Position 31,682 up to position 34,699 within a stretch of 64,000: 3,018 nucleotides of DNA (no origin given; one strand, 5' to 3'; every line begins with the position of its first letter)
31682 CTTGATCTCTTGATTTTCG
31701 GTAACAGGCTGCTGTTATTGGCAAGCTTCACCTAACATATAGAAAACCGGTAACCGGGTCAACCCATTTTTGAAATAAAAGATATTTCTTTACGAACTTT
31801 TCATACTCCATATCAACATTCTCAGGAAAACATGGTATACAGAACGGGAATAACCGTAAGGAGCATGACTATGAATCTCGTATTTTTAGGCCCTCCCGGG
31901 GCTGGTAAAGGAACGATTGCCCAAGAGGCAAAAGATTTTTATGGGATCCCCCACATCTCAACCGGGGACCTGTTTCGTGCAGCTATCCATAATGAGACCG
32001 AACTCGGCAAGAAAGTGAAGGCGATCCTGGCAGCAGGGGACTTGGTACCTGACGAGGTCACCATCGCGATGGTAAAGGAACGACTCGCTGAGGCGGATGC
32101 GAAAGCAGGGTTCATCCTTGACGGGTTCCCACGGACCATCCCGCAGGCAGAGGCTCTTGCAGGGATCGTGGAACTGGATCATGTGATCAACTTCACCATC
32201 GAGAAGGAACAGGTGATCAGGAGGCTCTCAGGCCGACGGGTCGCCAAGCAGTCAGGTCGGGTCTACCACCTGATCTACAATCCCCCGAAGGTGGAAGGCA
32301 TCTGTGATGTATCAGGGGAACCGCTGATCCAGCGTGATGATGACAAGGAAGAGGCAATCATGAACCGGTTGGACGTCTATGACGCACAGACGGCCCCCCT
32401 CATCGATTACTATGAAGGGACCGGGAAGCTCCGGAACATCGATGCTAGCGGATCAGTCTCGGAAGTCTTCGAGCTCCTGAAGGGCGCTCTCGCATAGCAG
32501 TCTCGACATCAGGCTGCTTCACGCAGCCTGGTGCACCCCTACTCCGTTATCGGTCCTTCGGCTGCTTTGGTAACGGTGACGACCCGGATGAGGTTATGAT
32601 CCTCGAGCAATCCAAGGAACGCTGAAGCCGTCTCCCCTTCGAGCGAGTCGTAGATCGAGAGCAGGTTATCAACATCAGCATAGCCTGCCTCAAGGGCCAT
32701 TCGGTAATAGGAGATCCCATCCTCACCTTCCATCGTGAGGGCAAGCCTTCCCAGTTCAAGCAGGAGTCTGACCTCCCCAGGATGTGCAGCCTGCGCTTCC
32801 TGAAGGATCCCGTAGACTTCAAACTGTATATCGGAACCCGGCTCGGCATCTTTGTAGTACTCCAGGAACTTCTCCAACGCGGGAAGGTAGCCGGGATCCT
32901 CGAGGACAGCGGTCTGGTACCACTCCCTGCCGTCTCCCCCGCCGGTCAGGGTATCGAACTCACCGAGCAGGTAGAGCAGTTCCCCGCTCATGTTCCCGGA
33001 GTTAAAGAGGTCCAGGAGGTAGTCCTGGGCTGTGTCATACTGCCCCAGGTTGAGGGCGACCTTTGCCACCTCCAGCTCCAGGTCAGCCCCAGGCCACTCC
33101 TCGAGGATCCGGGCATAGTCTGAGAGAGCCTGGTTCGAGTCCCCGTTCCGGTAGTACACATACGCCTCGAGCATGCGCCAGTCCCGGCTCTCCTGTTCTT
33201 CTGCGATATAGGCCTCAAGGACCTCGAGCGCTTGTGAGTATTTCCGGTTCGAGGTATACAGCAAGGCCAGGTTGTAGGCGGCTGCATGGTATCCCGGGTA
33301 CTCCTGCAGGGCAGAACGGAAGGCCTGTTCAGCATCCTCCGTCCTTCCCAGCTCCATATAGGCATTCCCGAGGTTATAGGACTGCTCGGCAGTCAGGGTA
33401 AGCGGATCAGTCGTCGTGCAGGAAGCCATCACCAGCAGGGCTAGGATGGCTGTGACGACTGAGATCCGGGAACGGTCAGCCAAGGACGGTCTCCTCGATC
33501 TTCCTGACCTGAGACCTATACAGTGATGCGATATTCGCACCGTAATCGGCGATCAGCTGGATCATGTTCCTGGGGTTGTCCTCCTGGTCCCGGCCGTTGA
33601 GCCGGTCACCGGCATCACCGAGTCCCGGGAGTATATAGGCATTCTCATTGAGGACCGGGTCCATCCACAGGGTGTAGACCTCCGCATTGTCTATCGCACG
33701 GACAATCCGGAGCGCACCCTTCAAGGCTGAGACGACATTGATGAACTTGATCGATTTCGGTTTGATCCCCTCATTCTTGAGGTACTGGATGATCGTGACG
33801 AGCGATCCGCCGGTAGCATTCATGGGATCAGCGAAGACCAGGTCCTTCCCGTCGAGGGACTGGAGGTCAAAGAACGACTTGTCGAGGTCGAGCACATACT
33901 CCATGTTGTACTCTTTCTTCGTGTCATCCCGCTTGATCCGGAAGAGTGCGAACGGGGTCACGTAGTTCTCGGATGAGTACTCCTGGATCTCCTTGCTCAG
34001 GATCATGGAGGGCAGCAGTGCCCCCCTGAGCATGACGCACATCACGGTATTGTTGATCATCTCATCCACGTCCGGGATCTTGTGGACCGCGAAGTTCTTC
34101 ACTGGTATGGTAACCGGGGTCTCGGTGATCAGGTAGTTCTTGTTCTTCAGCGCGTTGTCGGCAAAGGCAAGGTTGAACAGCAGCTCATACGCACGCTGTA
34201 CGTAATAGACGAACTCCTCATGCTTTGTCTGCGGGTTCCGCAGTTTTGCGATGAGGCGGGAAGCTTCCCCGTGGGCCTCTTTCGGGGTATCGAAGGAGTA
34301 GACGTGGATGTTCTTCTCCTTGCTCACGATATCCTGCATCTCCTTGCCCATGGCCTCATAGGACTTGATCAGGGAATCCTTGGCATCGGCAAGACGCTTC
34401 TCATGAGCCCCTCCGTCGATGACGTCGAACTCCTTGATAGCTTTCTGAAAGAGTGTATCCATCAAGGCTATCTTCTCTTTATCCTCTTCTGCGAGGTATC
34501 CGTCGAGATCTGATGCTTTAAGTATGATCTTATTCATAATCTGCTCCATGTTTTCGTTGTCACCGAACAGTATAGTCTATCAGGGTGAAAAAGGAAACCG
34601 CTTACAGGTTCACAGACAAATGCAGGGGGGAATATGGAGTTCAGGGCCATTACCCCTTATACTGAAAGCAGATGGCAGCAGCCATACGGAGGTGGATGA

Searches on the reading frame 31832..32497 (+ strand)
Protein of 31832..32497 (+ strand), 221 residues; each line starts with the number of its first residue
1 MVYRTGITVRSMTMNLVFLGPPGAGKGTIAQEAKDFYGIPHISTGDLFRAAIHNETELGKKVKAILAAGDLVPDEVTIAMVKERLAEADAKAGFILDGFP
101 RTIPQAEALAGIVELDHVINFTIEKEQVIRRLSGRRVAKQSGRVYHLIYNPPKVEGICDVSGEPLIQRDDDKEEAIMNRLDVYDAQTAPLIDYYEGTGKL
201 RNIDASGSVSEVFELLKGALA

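Call 61: search_protein_families(library=pfam, proteins=[window:31832-32497:+], max_evalue=0.00001)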
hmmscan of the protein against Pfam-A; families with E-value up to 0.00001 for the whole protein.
window:31832-32497:+ (221 aa): 3 families
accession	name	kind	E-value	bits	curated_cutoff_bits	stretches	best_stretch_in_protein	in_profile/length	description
PF00406.28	ADK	-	9e-51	172.4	26.8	1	19-198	2-150/151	Adenylate kinase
PF13207.12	AAA_17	-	1.2e-26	94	27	1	19-136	1-123/136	AAA domain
PF05191.20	ADK_lid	-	1.9e-17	63.3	26.6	1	135-170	1-36/36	Adenylate kinase, active site lid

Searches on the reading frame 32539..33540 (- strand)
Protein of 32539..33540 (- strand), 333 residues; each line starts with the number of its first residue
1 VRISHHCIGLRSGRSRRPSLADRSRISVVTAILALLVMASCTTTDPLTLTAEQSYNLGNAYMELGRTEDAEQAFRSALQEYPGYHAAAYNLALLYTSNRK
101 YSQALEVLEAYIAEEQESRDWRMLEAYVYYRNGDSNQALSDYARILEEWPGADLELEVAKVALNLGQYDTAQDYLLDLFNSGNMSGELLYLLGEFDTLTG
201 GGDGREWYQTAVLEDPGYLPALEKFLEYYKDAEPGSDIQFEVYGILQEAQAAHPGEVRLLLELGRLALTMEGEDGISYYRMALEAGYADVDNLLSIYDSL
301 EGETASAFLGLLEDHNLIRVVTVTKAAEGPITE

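Call 61: search_protein_families(library=pfam, proteins=[window:32539-33540:-], max_evalue=0.00001)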
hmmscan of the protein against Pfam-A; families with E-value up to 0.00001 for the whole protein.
window:32539-33540:- (333 aa): 12 families
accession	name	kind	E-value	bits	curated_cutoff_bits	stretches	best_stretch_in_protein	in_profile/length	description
PF14559.12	TPR_19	-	4.2e-16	59.5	25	1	62-126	2-66/68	Tetratricopeptide repeat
PF13432.12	TPR_16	-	6.3e-15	55.7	32.7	2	55-113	1-59/65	Tetratricopeptide repeat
PF00515.34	TPR_1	-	3.3e-13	49.3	27.8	1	54-84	4-34/34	Tetratricopeptide repeat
PF13428.12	TPR_14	-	2.6e-12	46.6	23.5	0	55-93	5-43/44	Tetratricopeptide repeat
PF07719.23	TPR_2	-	6.4e-12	45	27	1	54-83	4-33/34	Tetratricopeptide repeat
PF13174.12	TPR_6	-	5e-10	39.8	26.3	0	55-83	4-32/33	Tetratricopeptide repeat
PF13181.12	TPR_8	-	3e-09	36.7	25.7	0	55-82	5-32/34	Tetratricopeptide repeat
PF13431.12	TPR_17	-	1.9e-07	31.2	24.4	0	74-106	2-34/34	Tetratricopeptide repeat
PF23914.1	TPR_CcmH_CycH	-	1e-06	29.2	42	1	57-153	56-155/158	Cytochrome c-type biogenesis protein H TPR domain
PF13424.12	TPR_12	-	1.3e-06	28.9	30.1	0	54-111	5-71/77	Tetratricopeptide repeat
PF13176.12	TPR_7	-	1.7e-06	28.1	27.9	0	55-78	3-26/36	Tetratricopeptide repeat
PF12895.13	ANAPC3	-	4.5e-06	27.3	27.2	0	98-176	2-80/82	Anaphase-promoting complex, cyclosome, subunit 3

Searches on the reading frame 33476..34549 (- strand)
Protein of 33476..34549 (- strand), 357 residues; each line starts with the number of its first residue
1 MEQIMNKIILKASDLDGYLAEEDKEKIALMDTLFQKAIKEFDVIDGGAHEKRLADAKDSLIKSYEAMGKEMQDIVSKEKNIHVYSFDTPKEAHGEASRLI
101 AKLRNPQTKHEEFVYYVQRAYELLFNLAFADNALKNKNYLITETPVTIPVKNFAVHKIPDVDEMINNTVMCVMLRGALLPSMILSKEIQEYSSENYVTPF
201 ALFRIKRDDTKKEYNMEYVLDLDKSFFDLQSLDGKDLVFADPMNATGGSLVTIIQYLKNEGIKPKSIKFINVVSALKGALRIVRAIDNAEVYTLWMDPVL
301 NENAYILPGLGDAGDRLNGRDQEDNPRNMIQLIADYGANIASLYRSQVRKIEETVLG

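Call 61: search_protein_families(library=pfam, proteins=[window:33476-34549:-], max_evalue=0.00001)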
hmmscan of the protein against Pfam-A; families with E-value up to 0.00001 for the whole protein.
window:33476-34549:- (357 aa): 2 families
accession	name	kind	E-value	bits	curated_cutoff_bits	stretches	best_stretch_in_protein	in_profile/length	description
PF14681.12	UPRTase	-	5.9e-27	94.9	27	1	96-317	7-203/206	Uracil phosphoribosyltransferase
PF00156.33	Pribosyltran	-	3.7e-07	30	26.3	1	168-280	32-131/158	Phosphoribosyl transferase domain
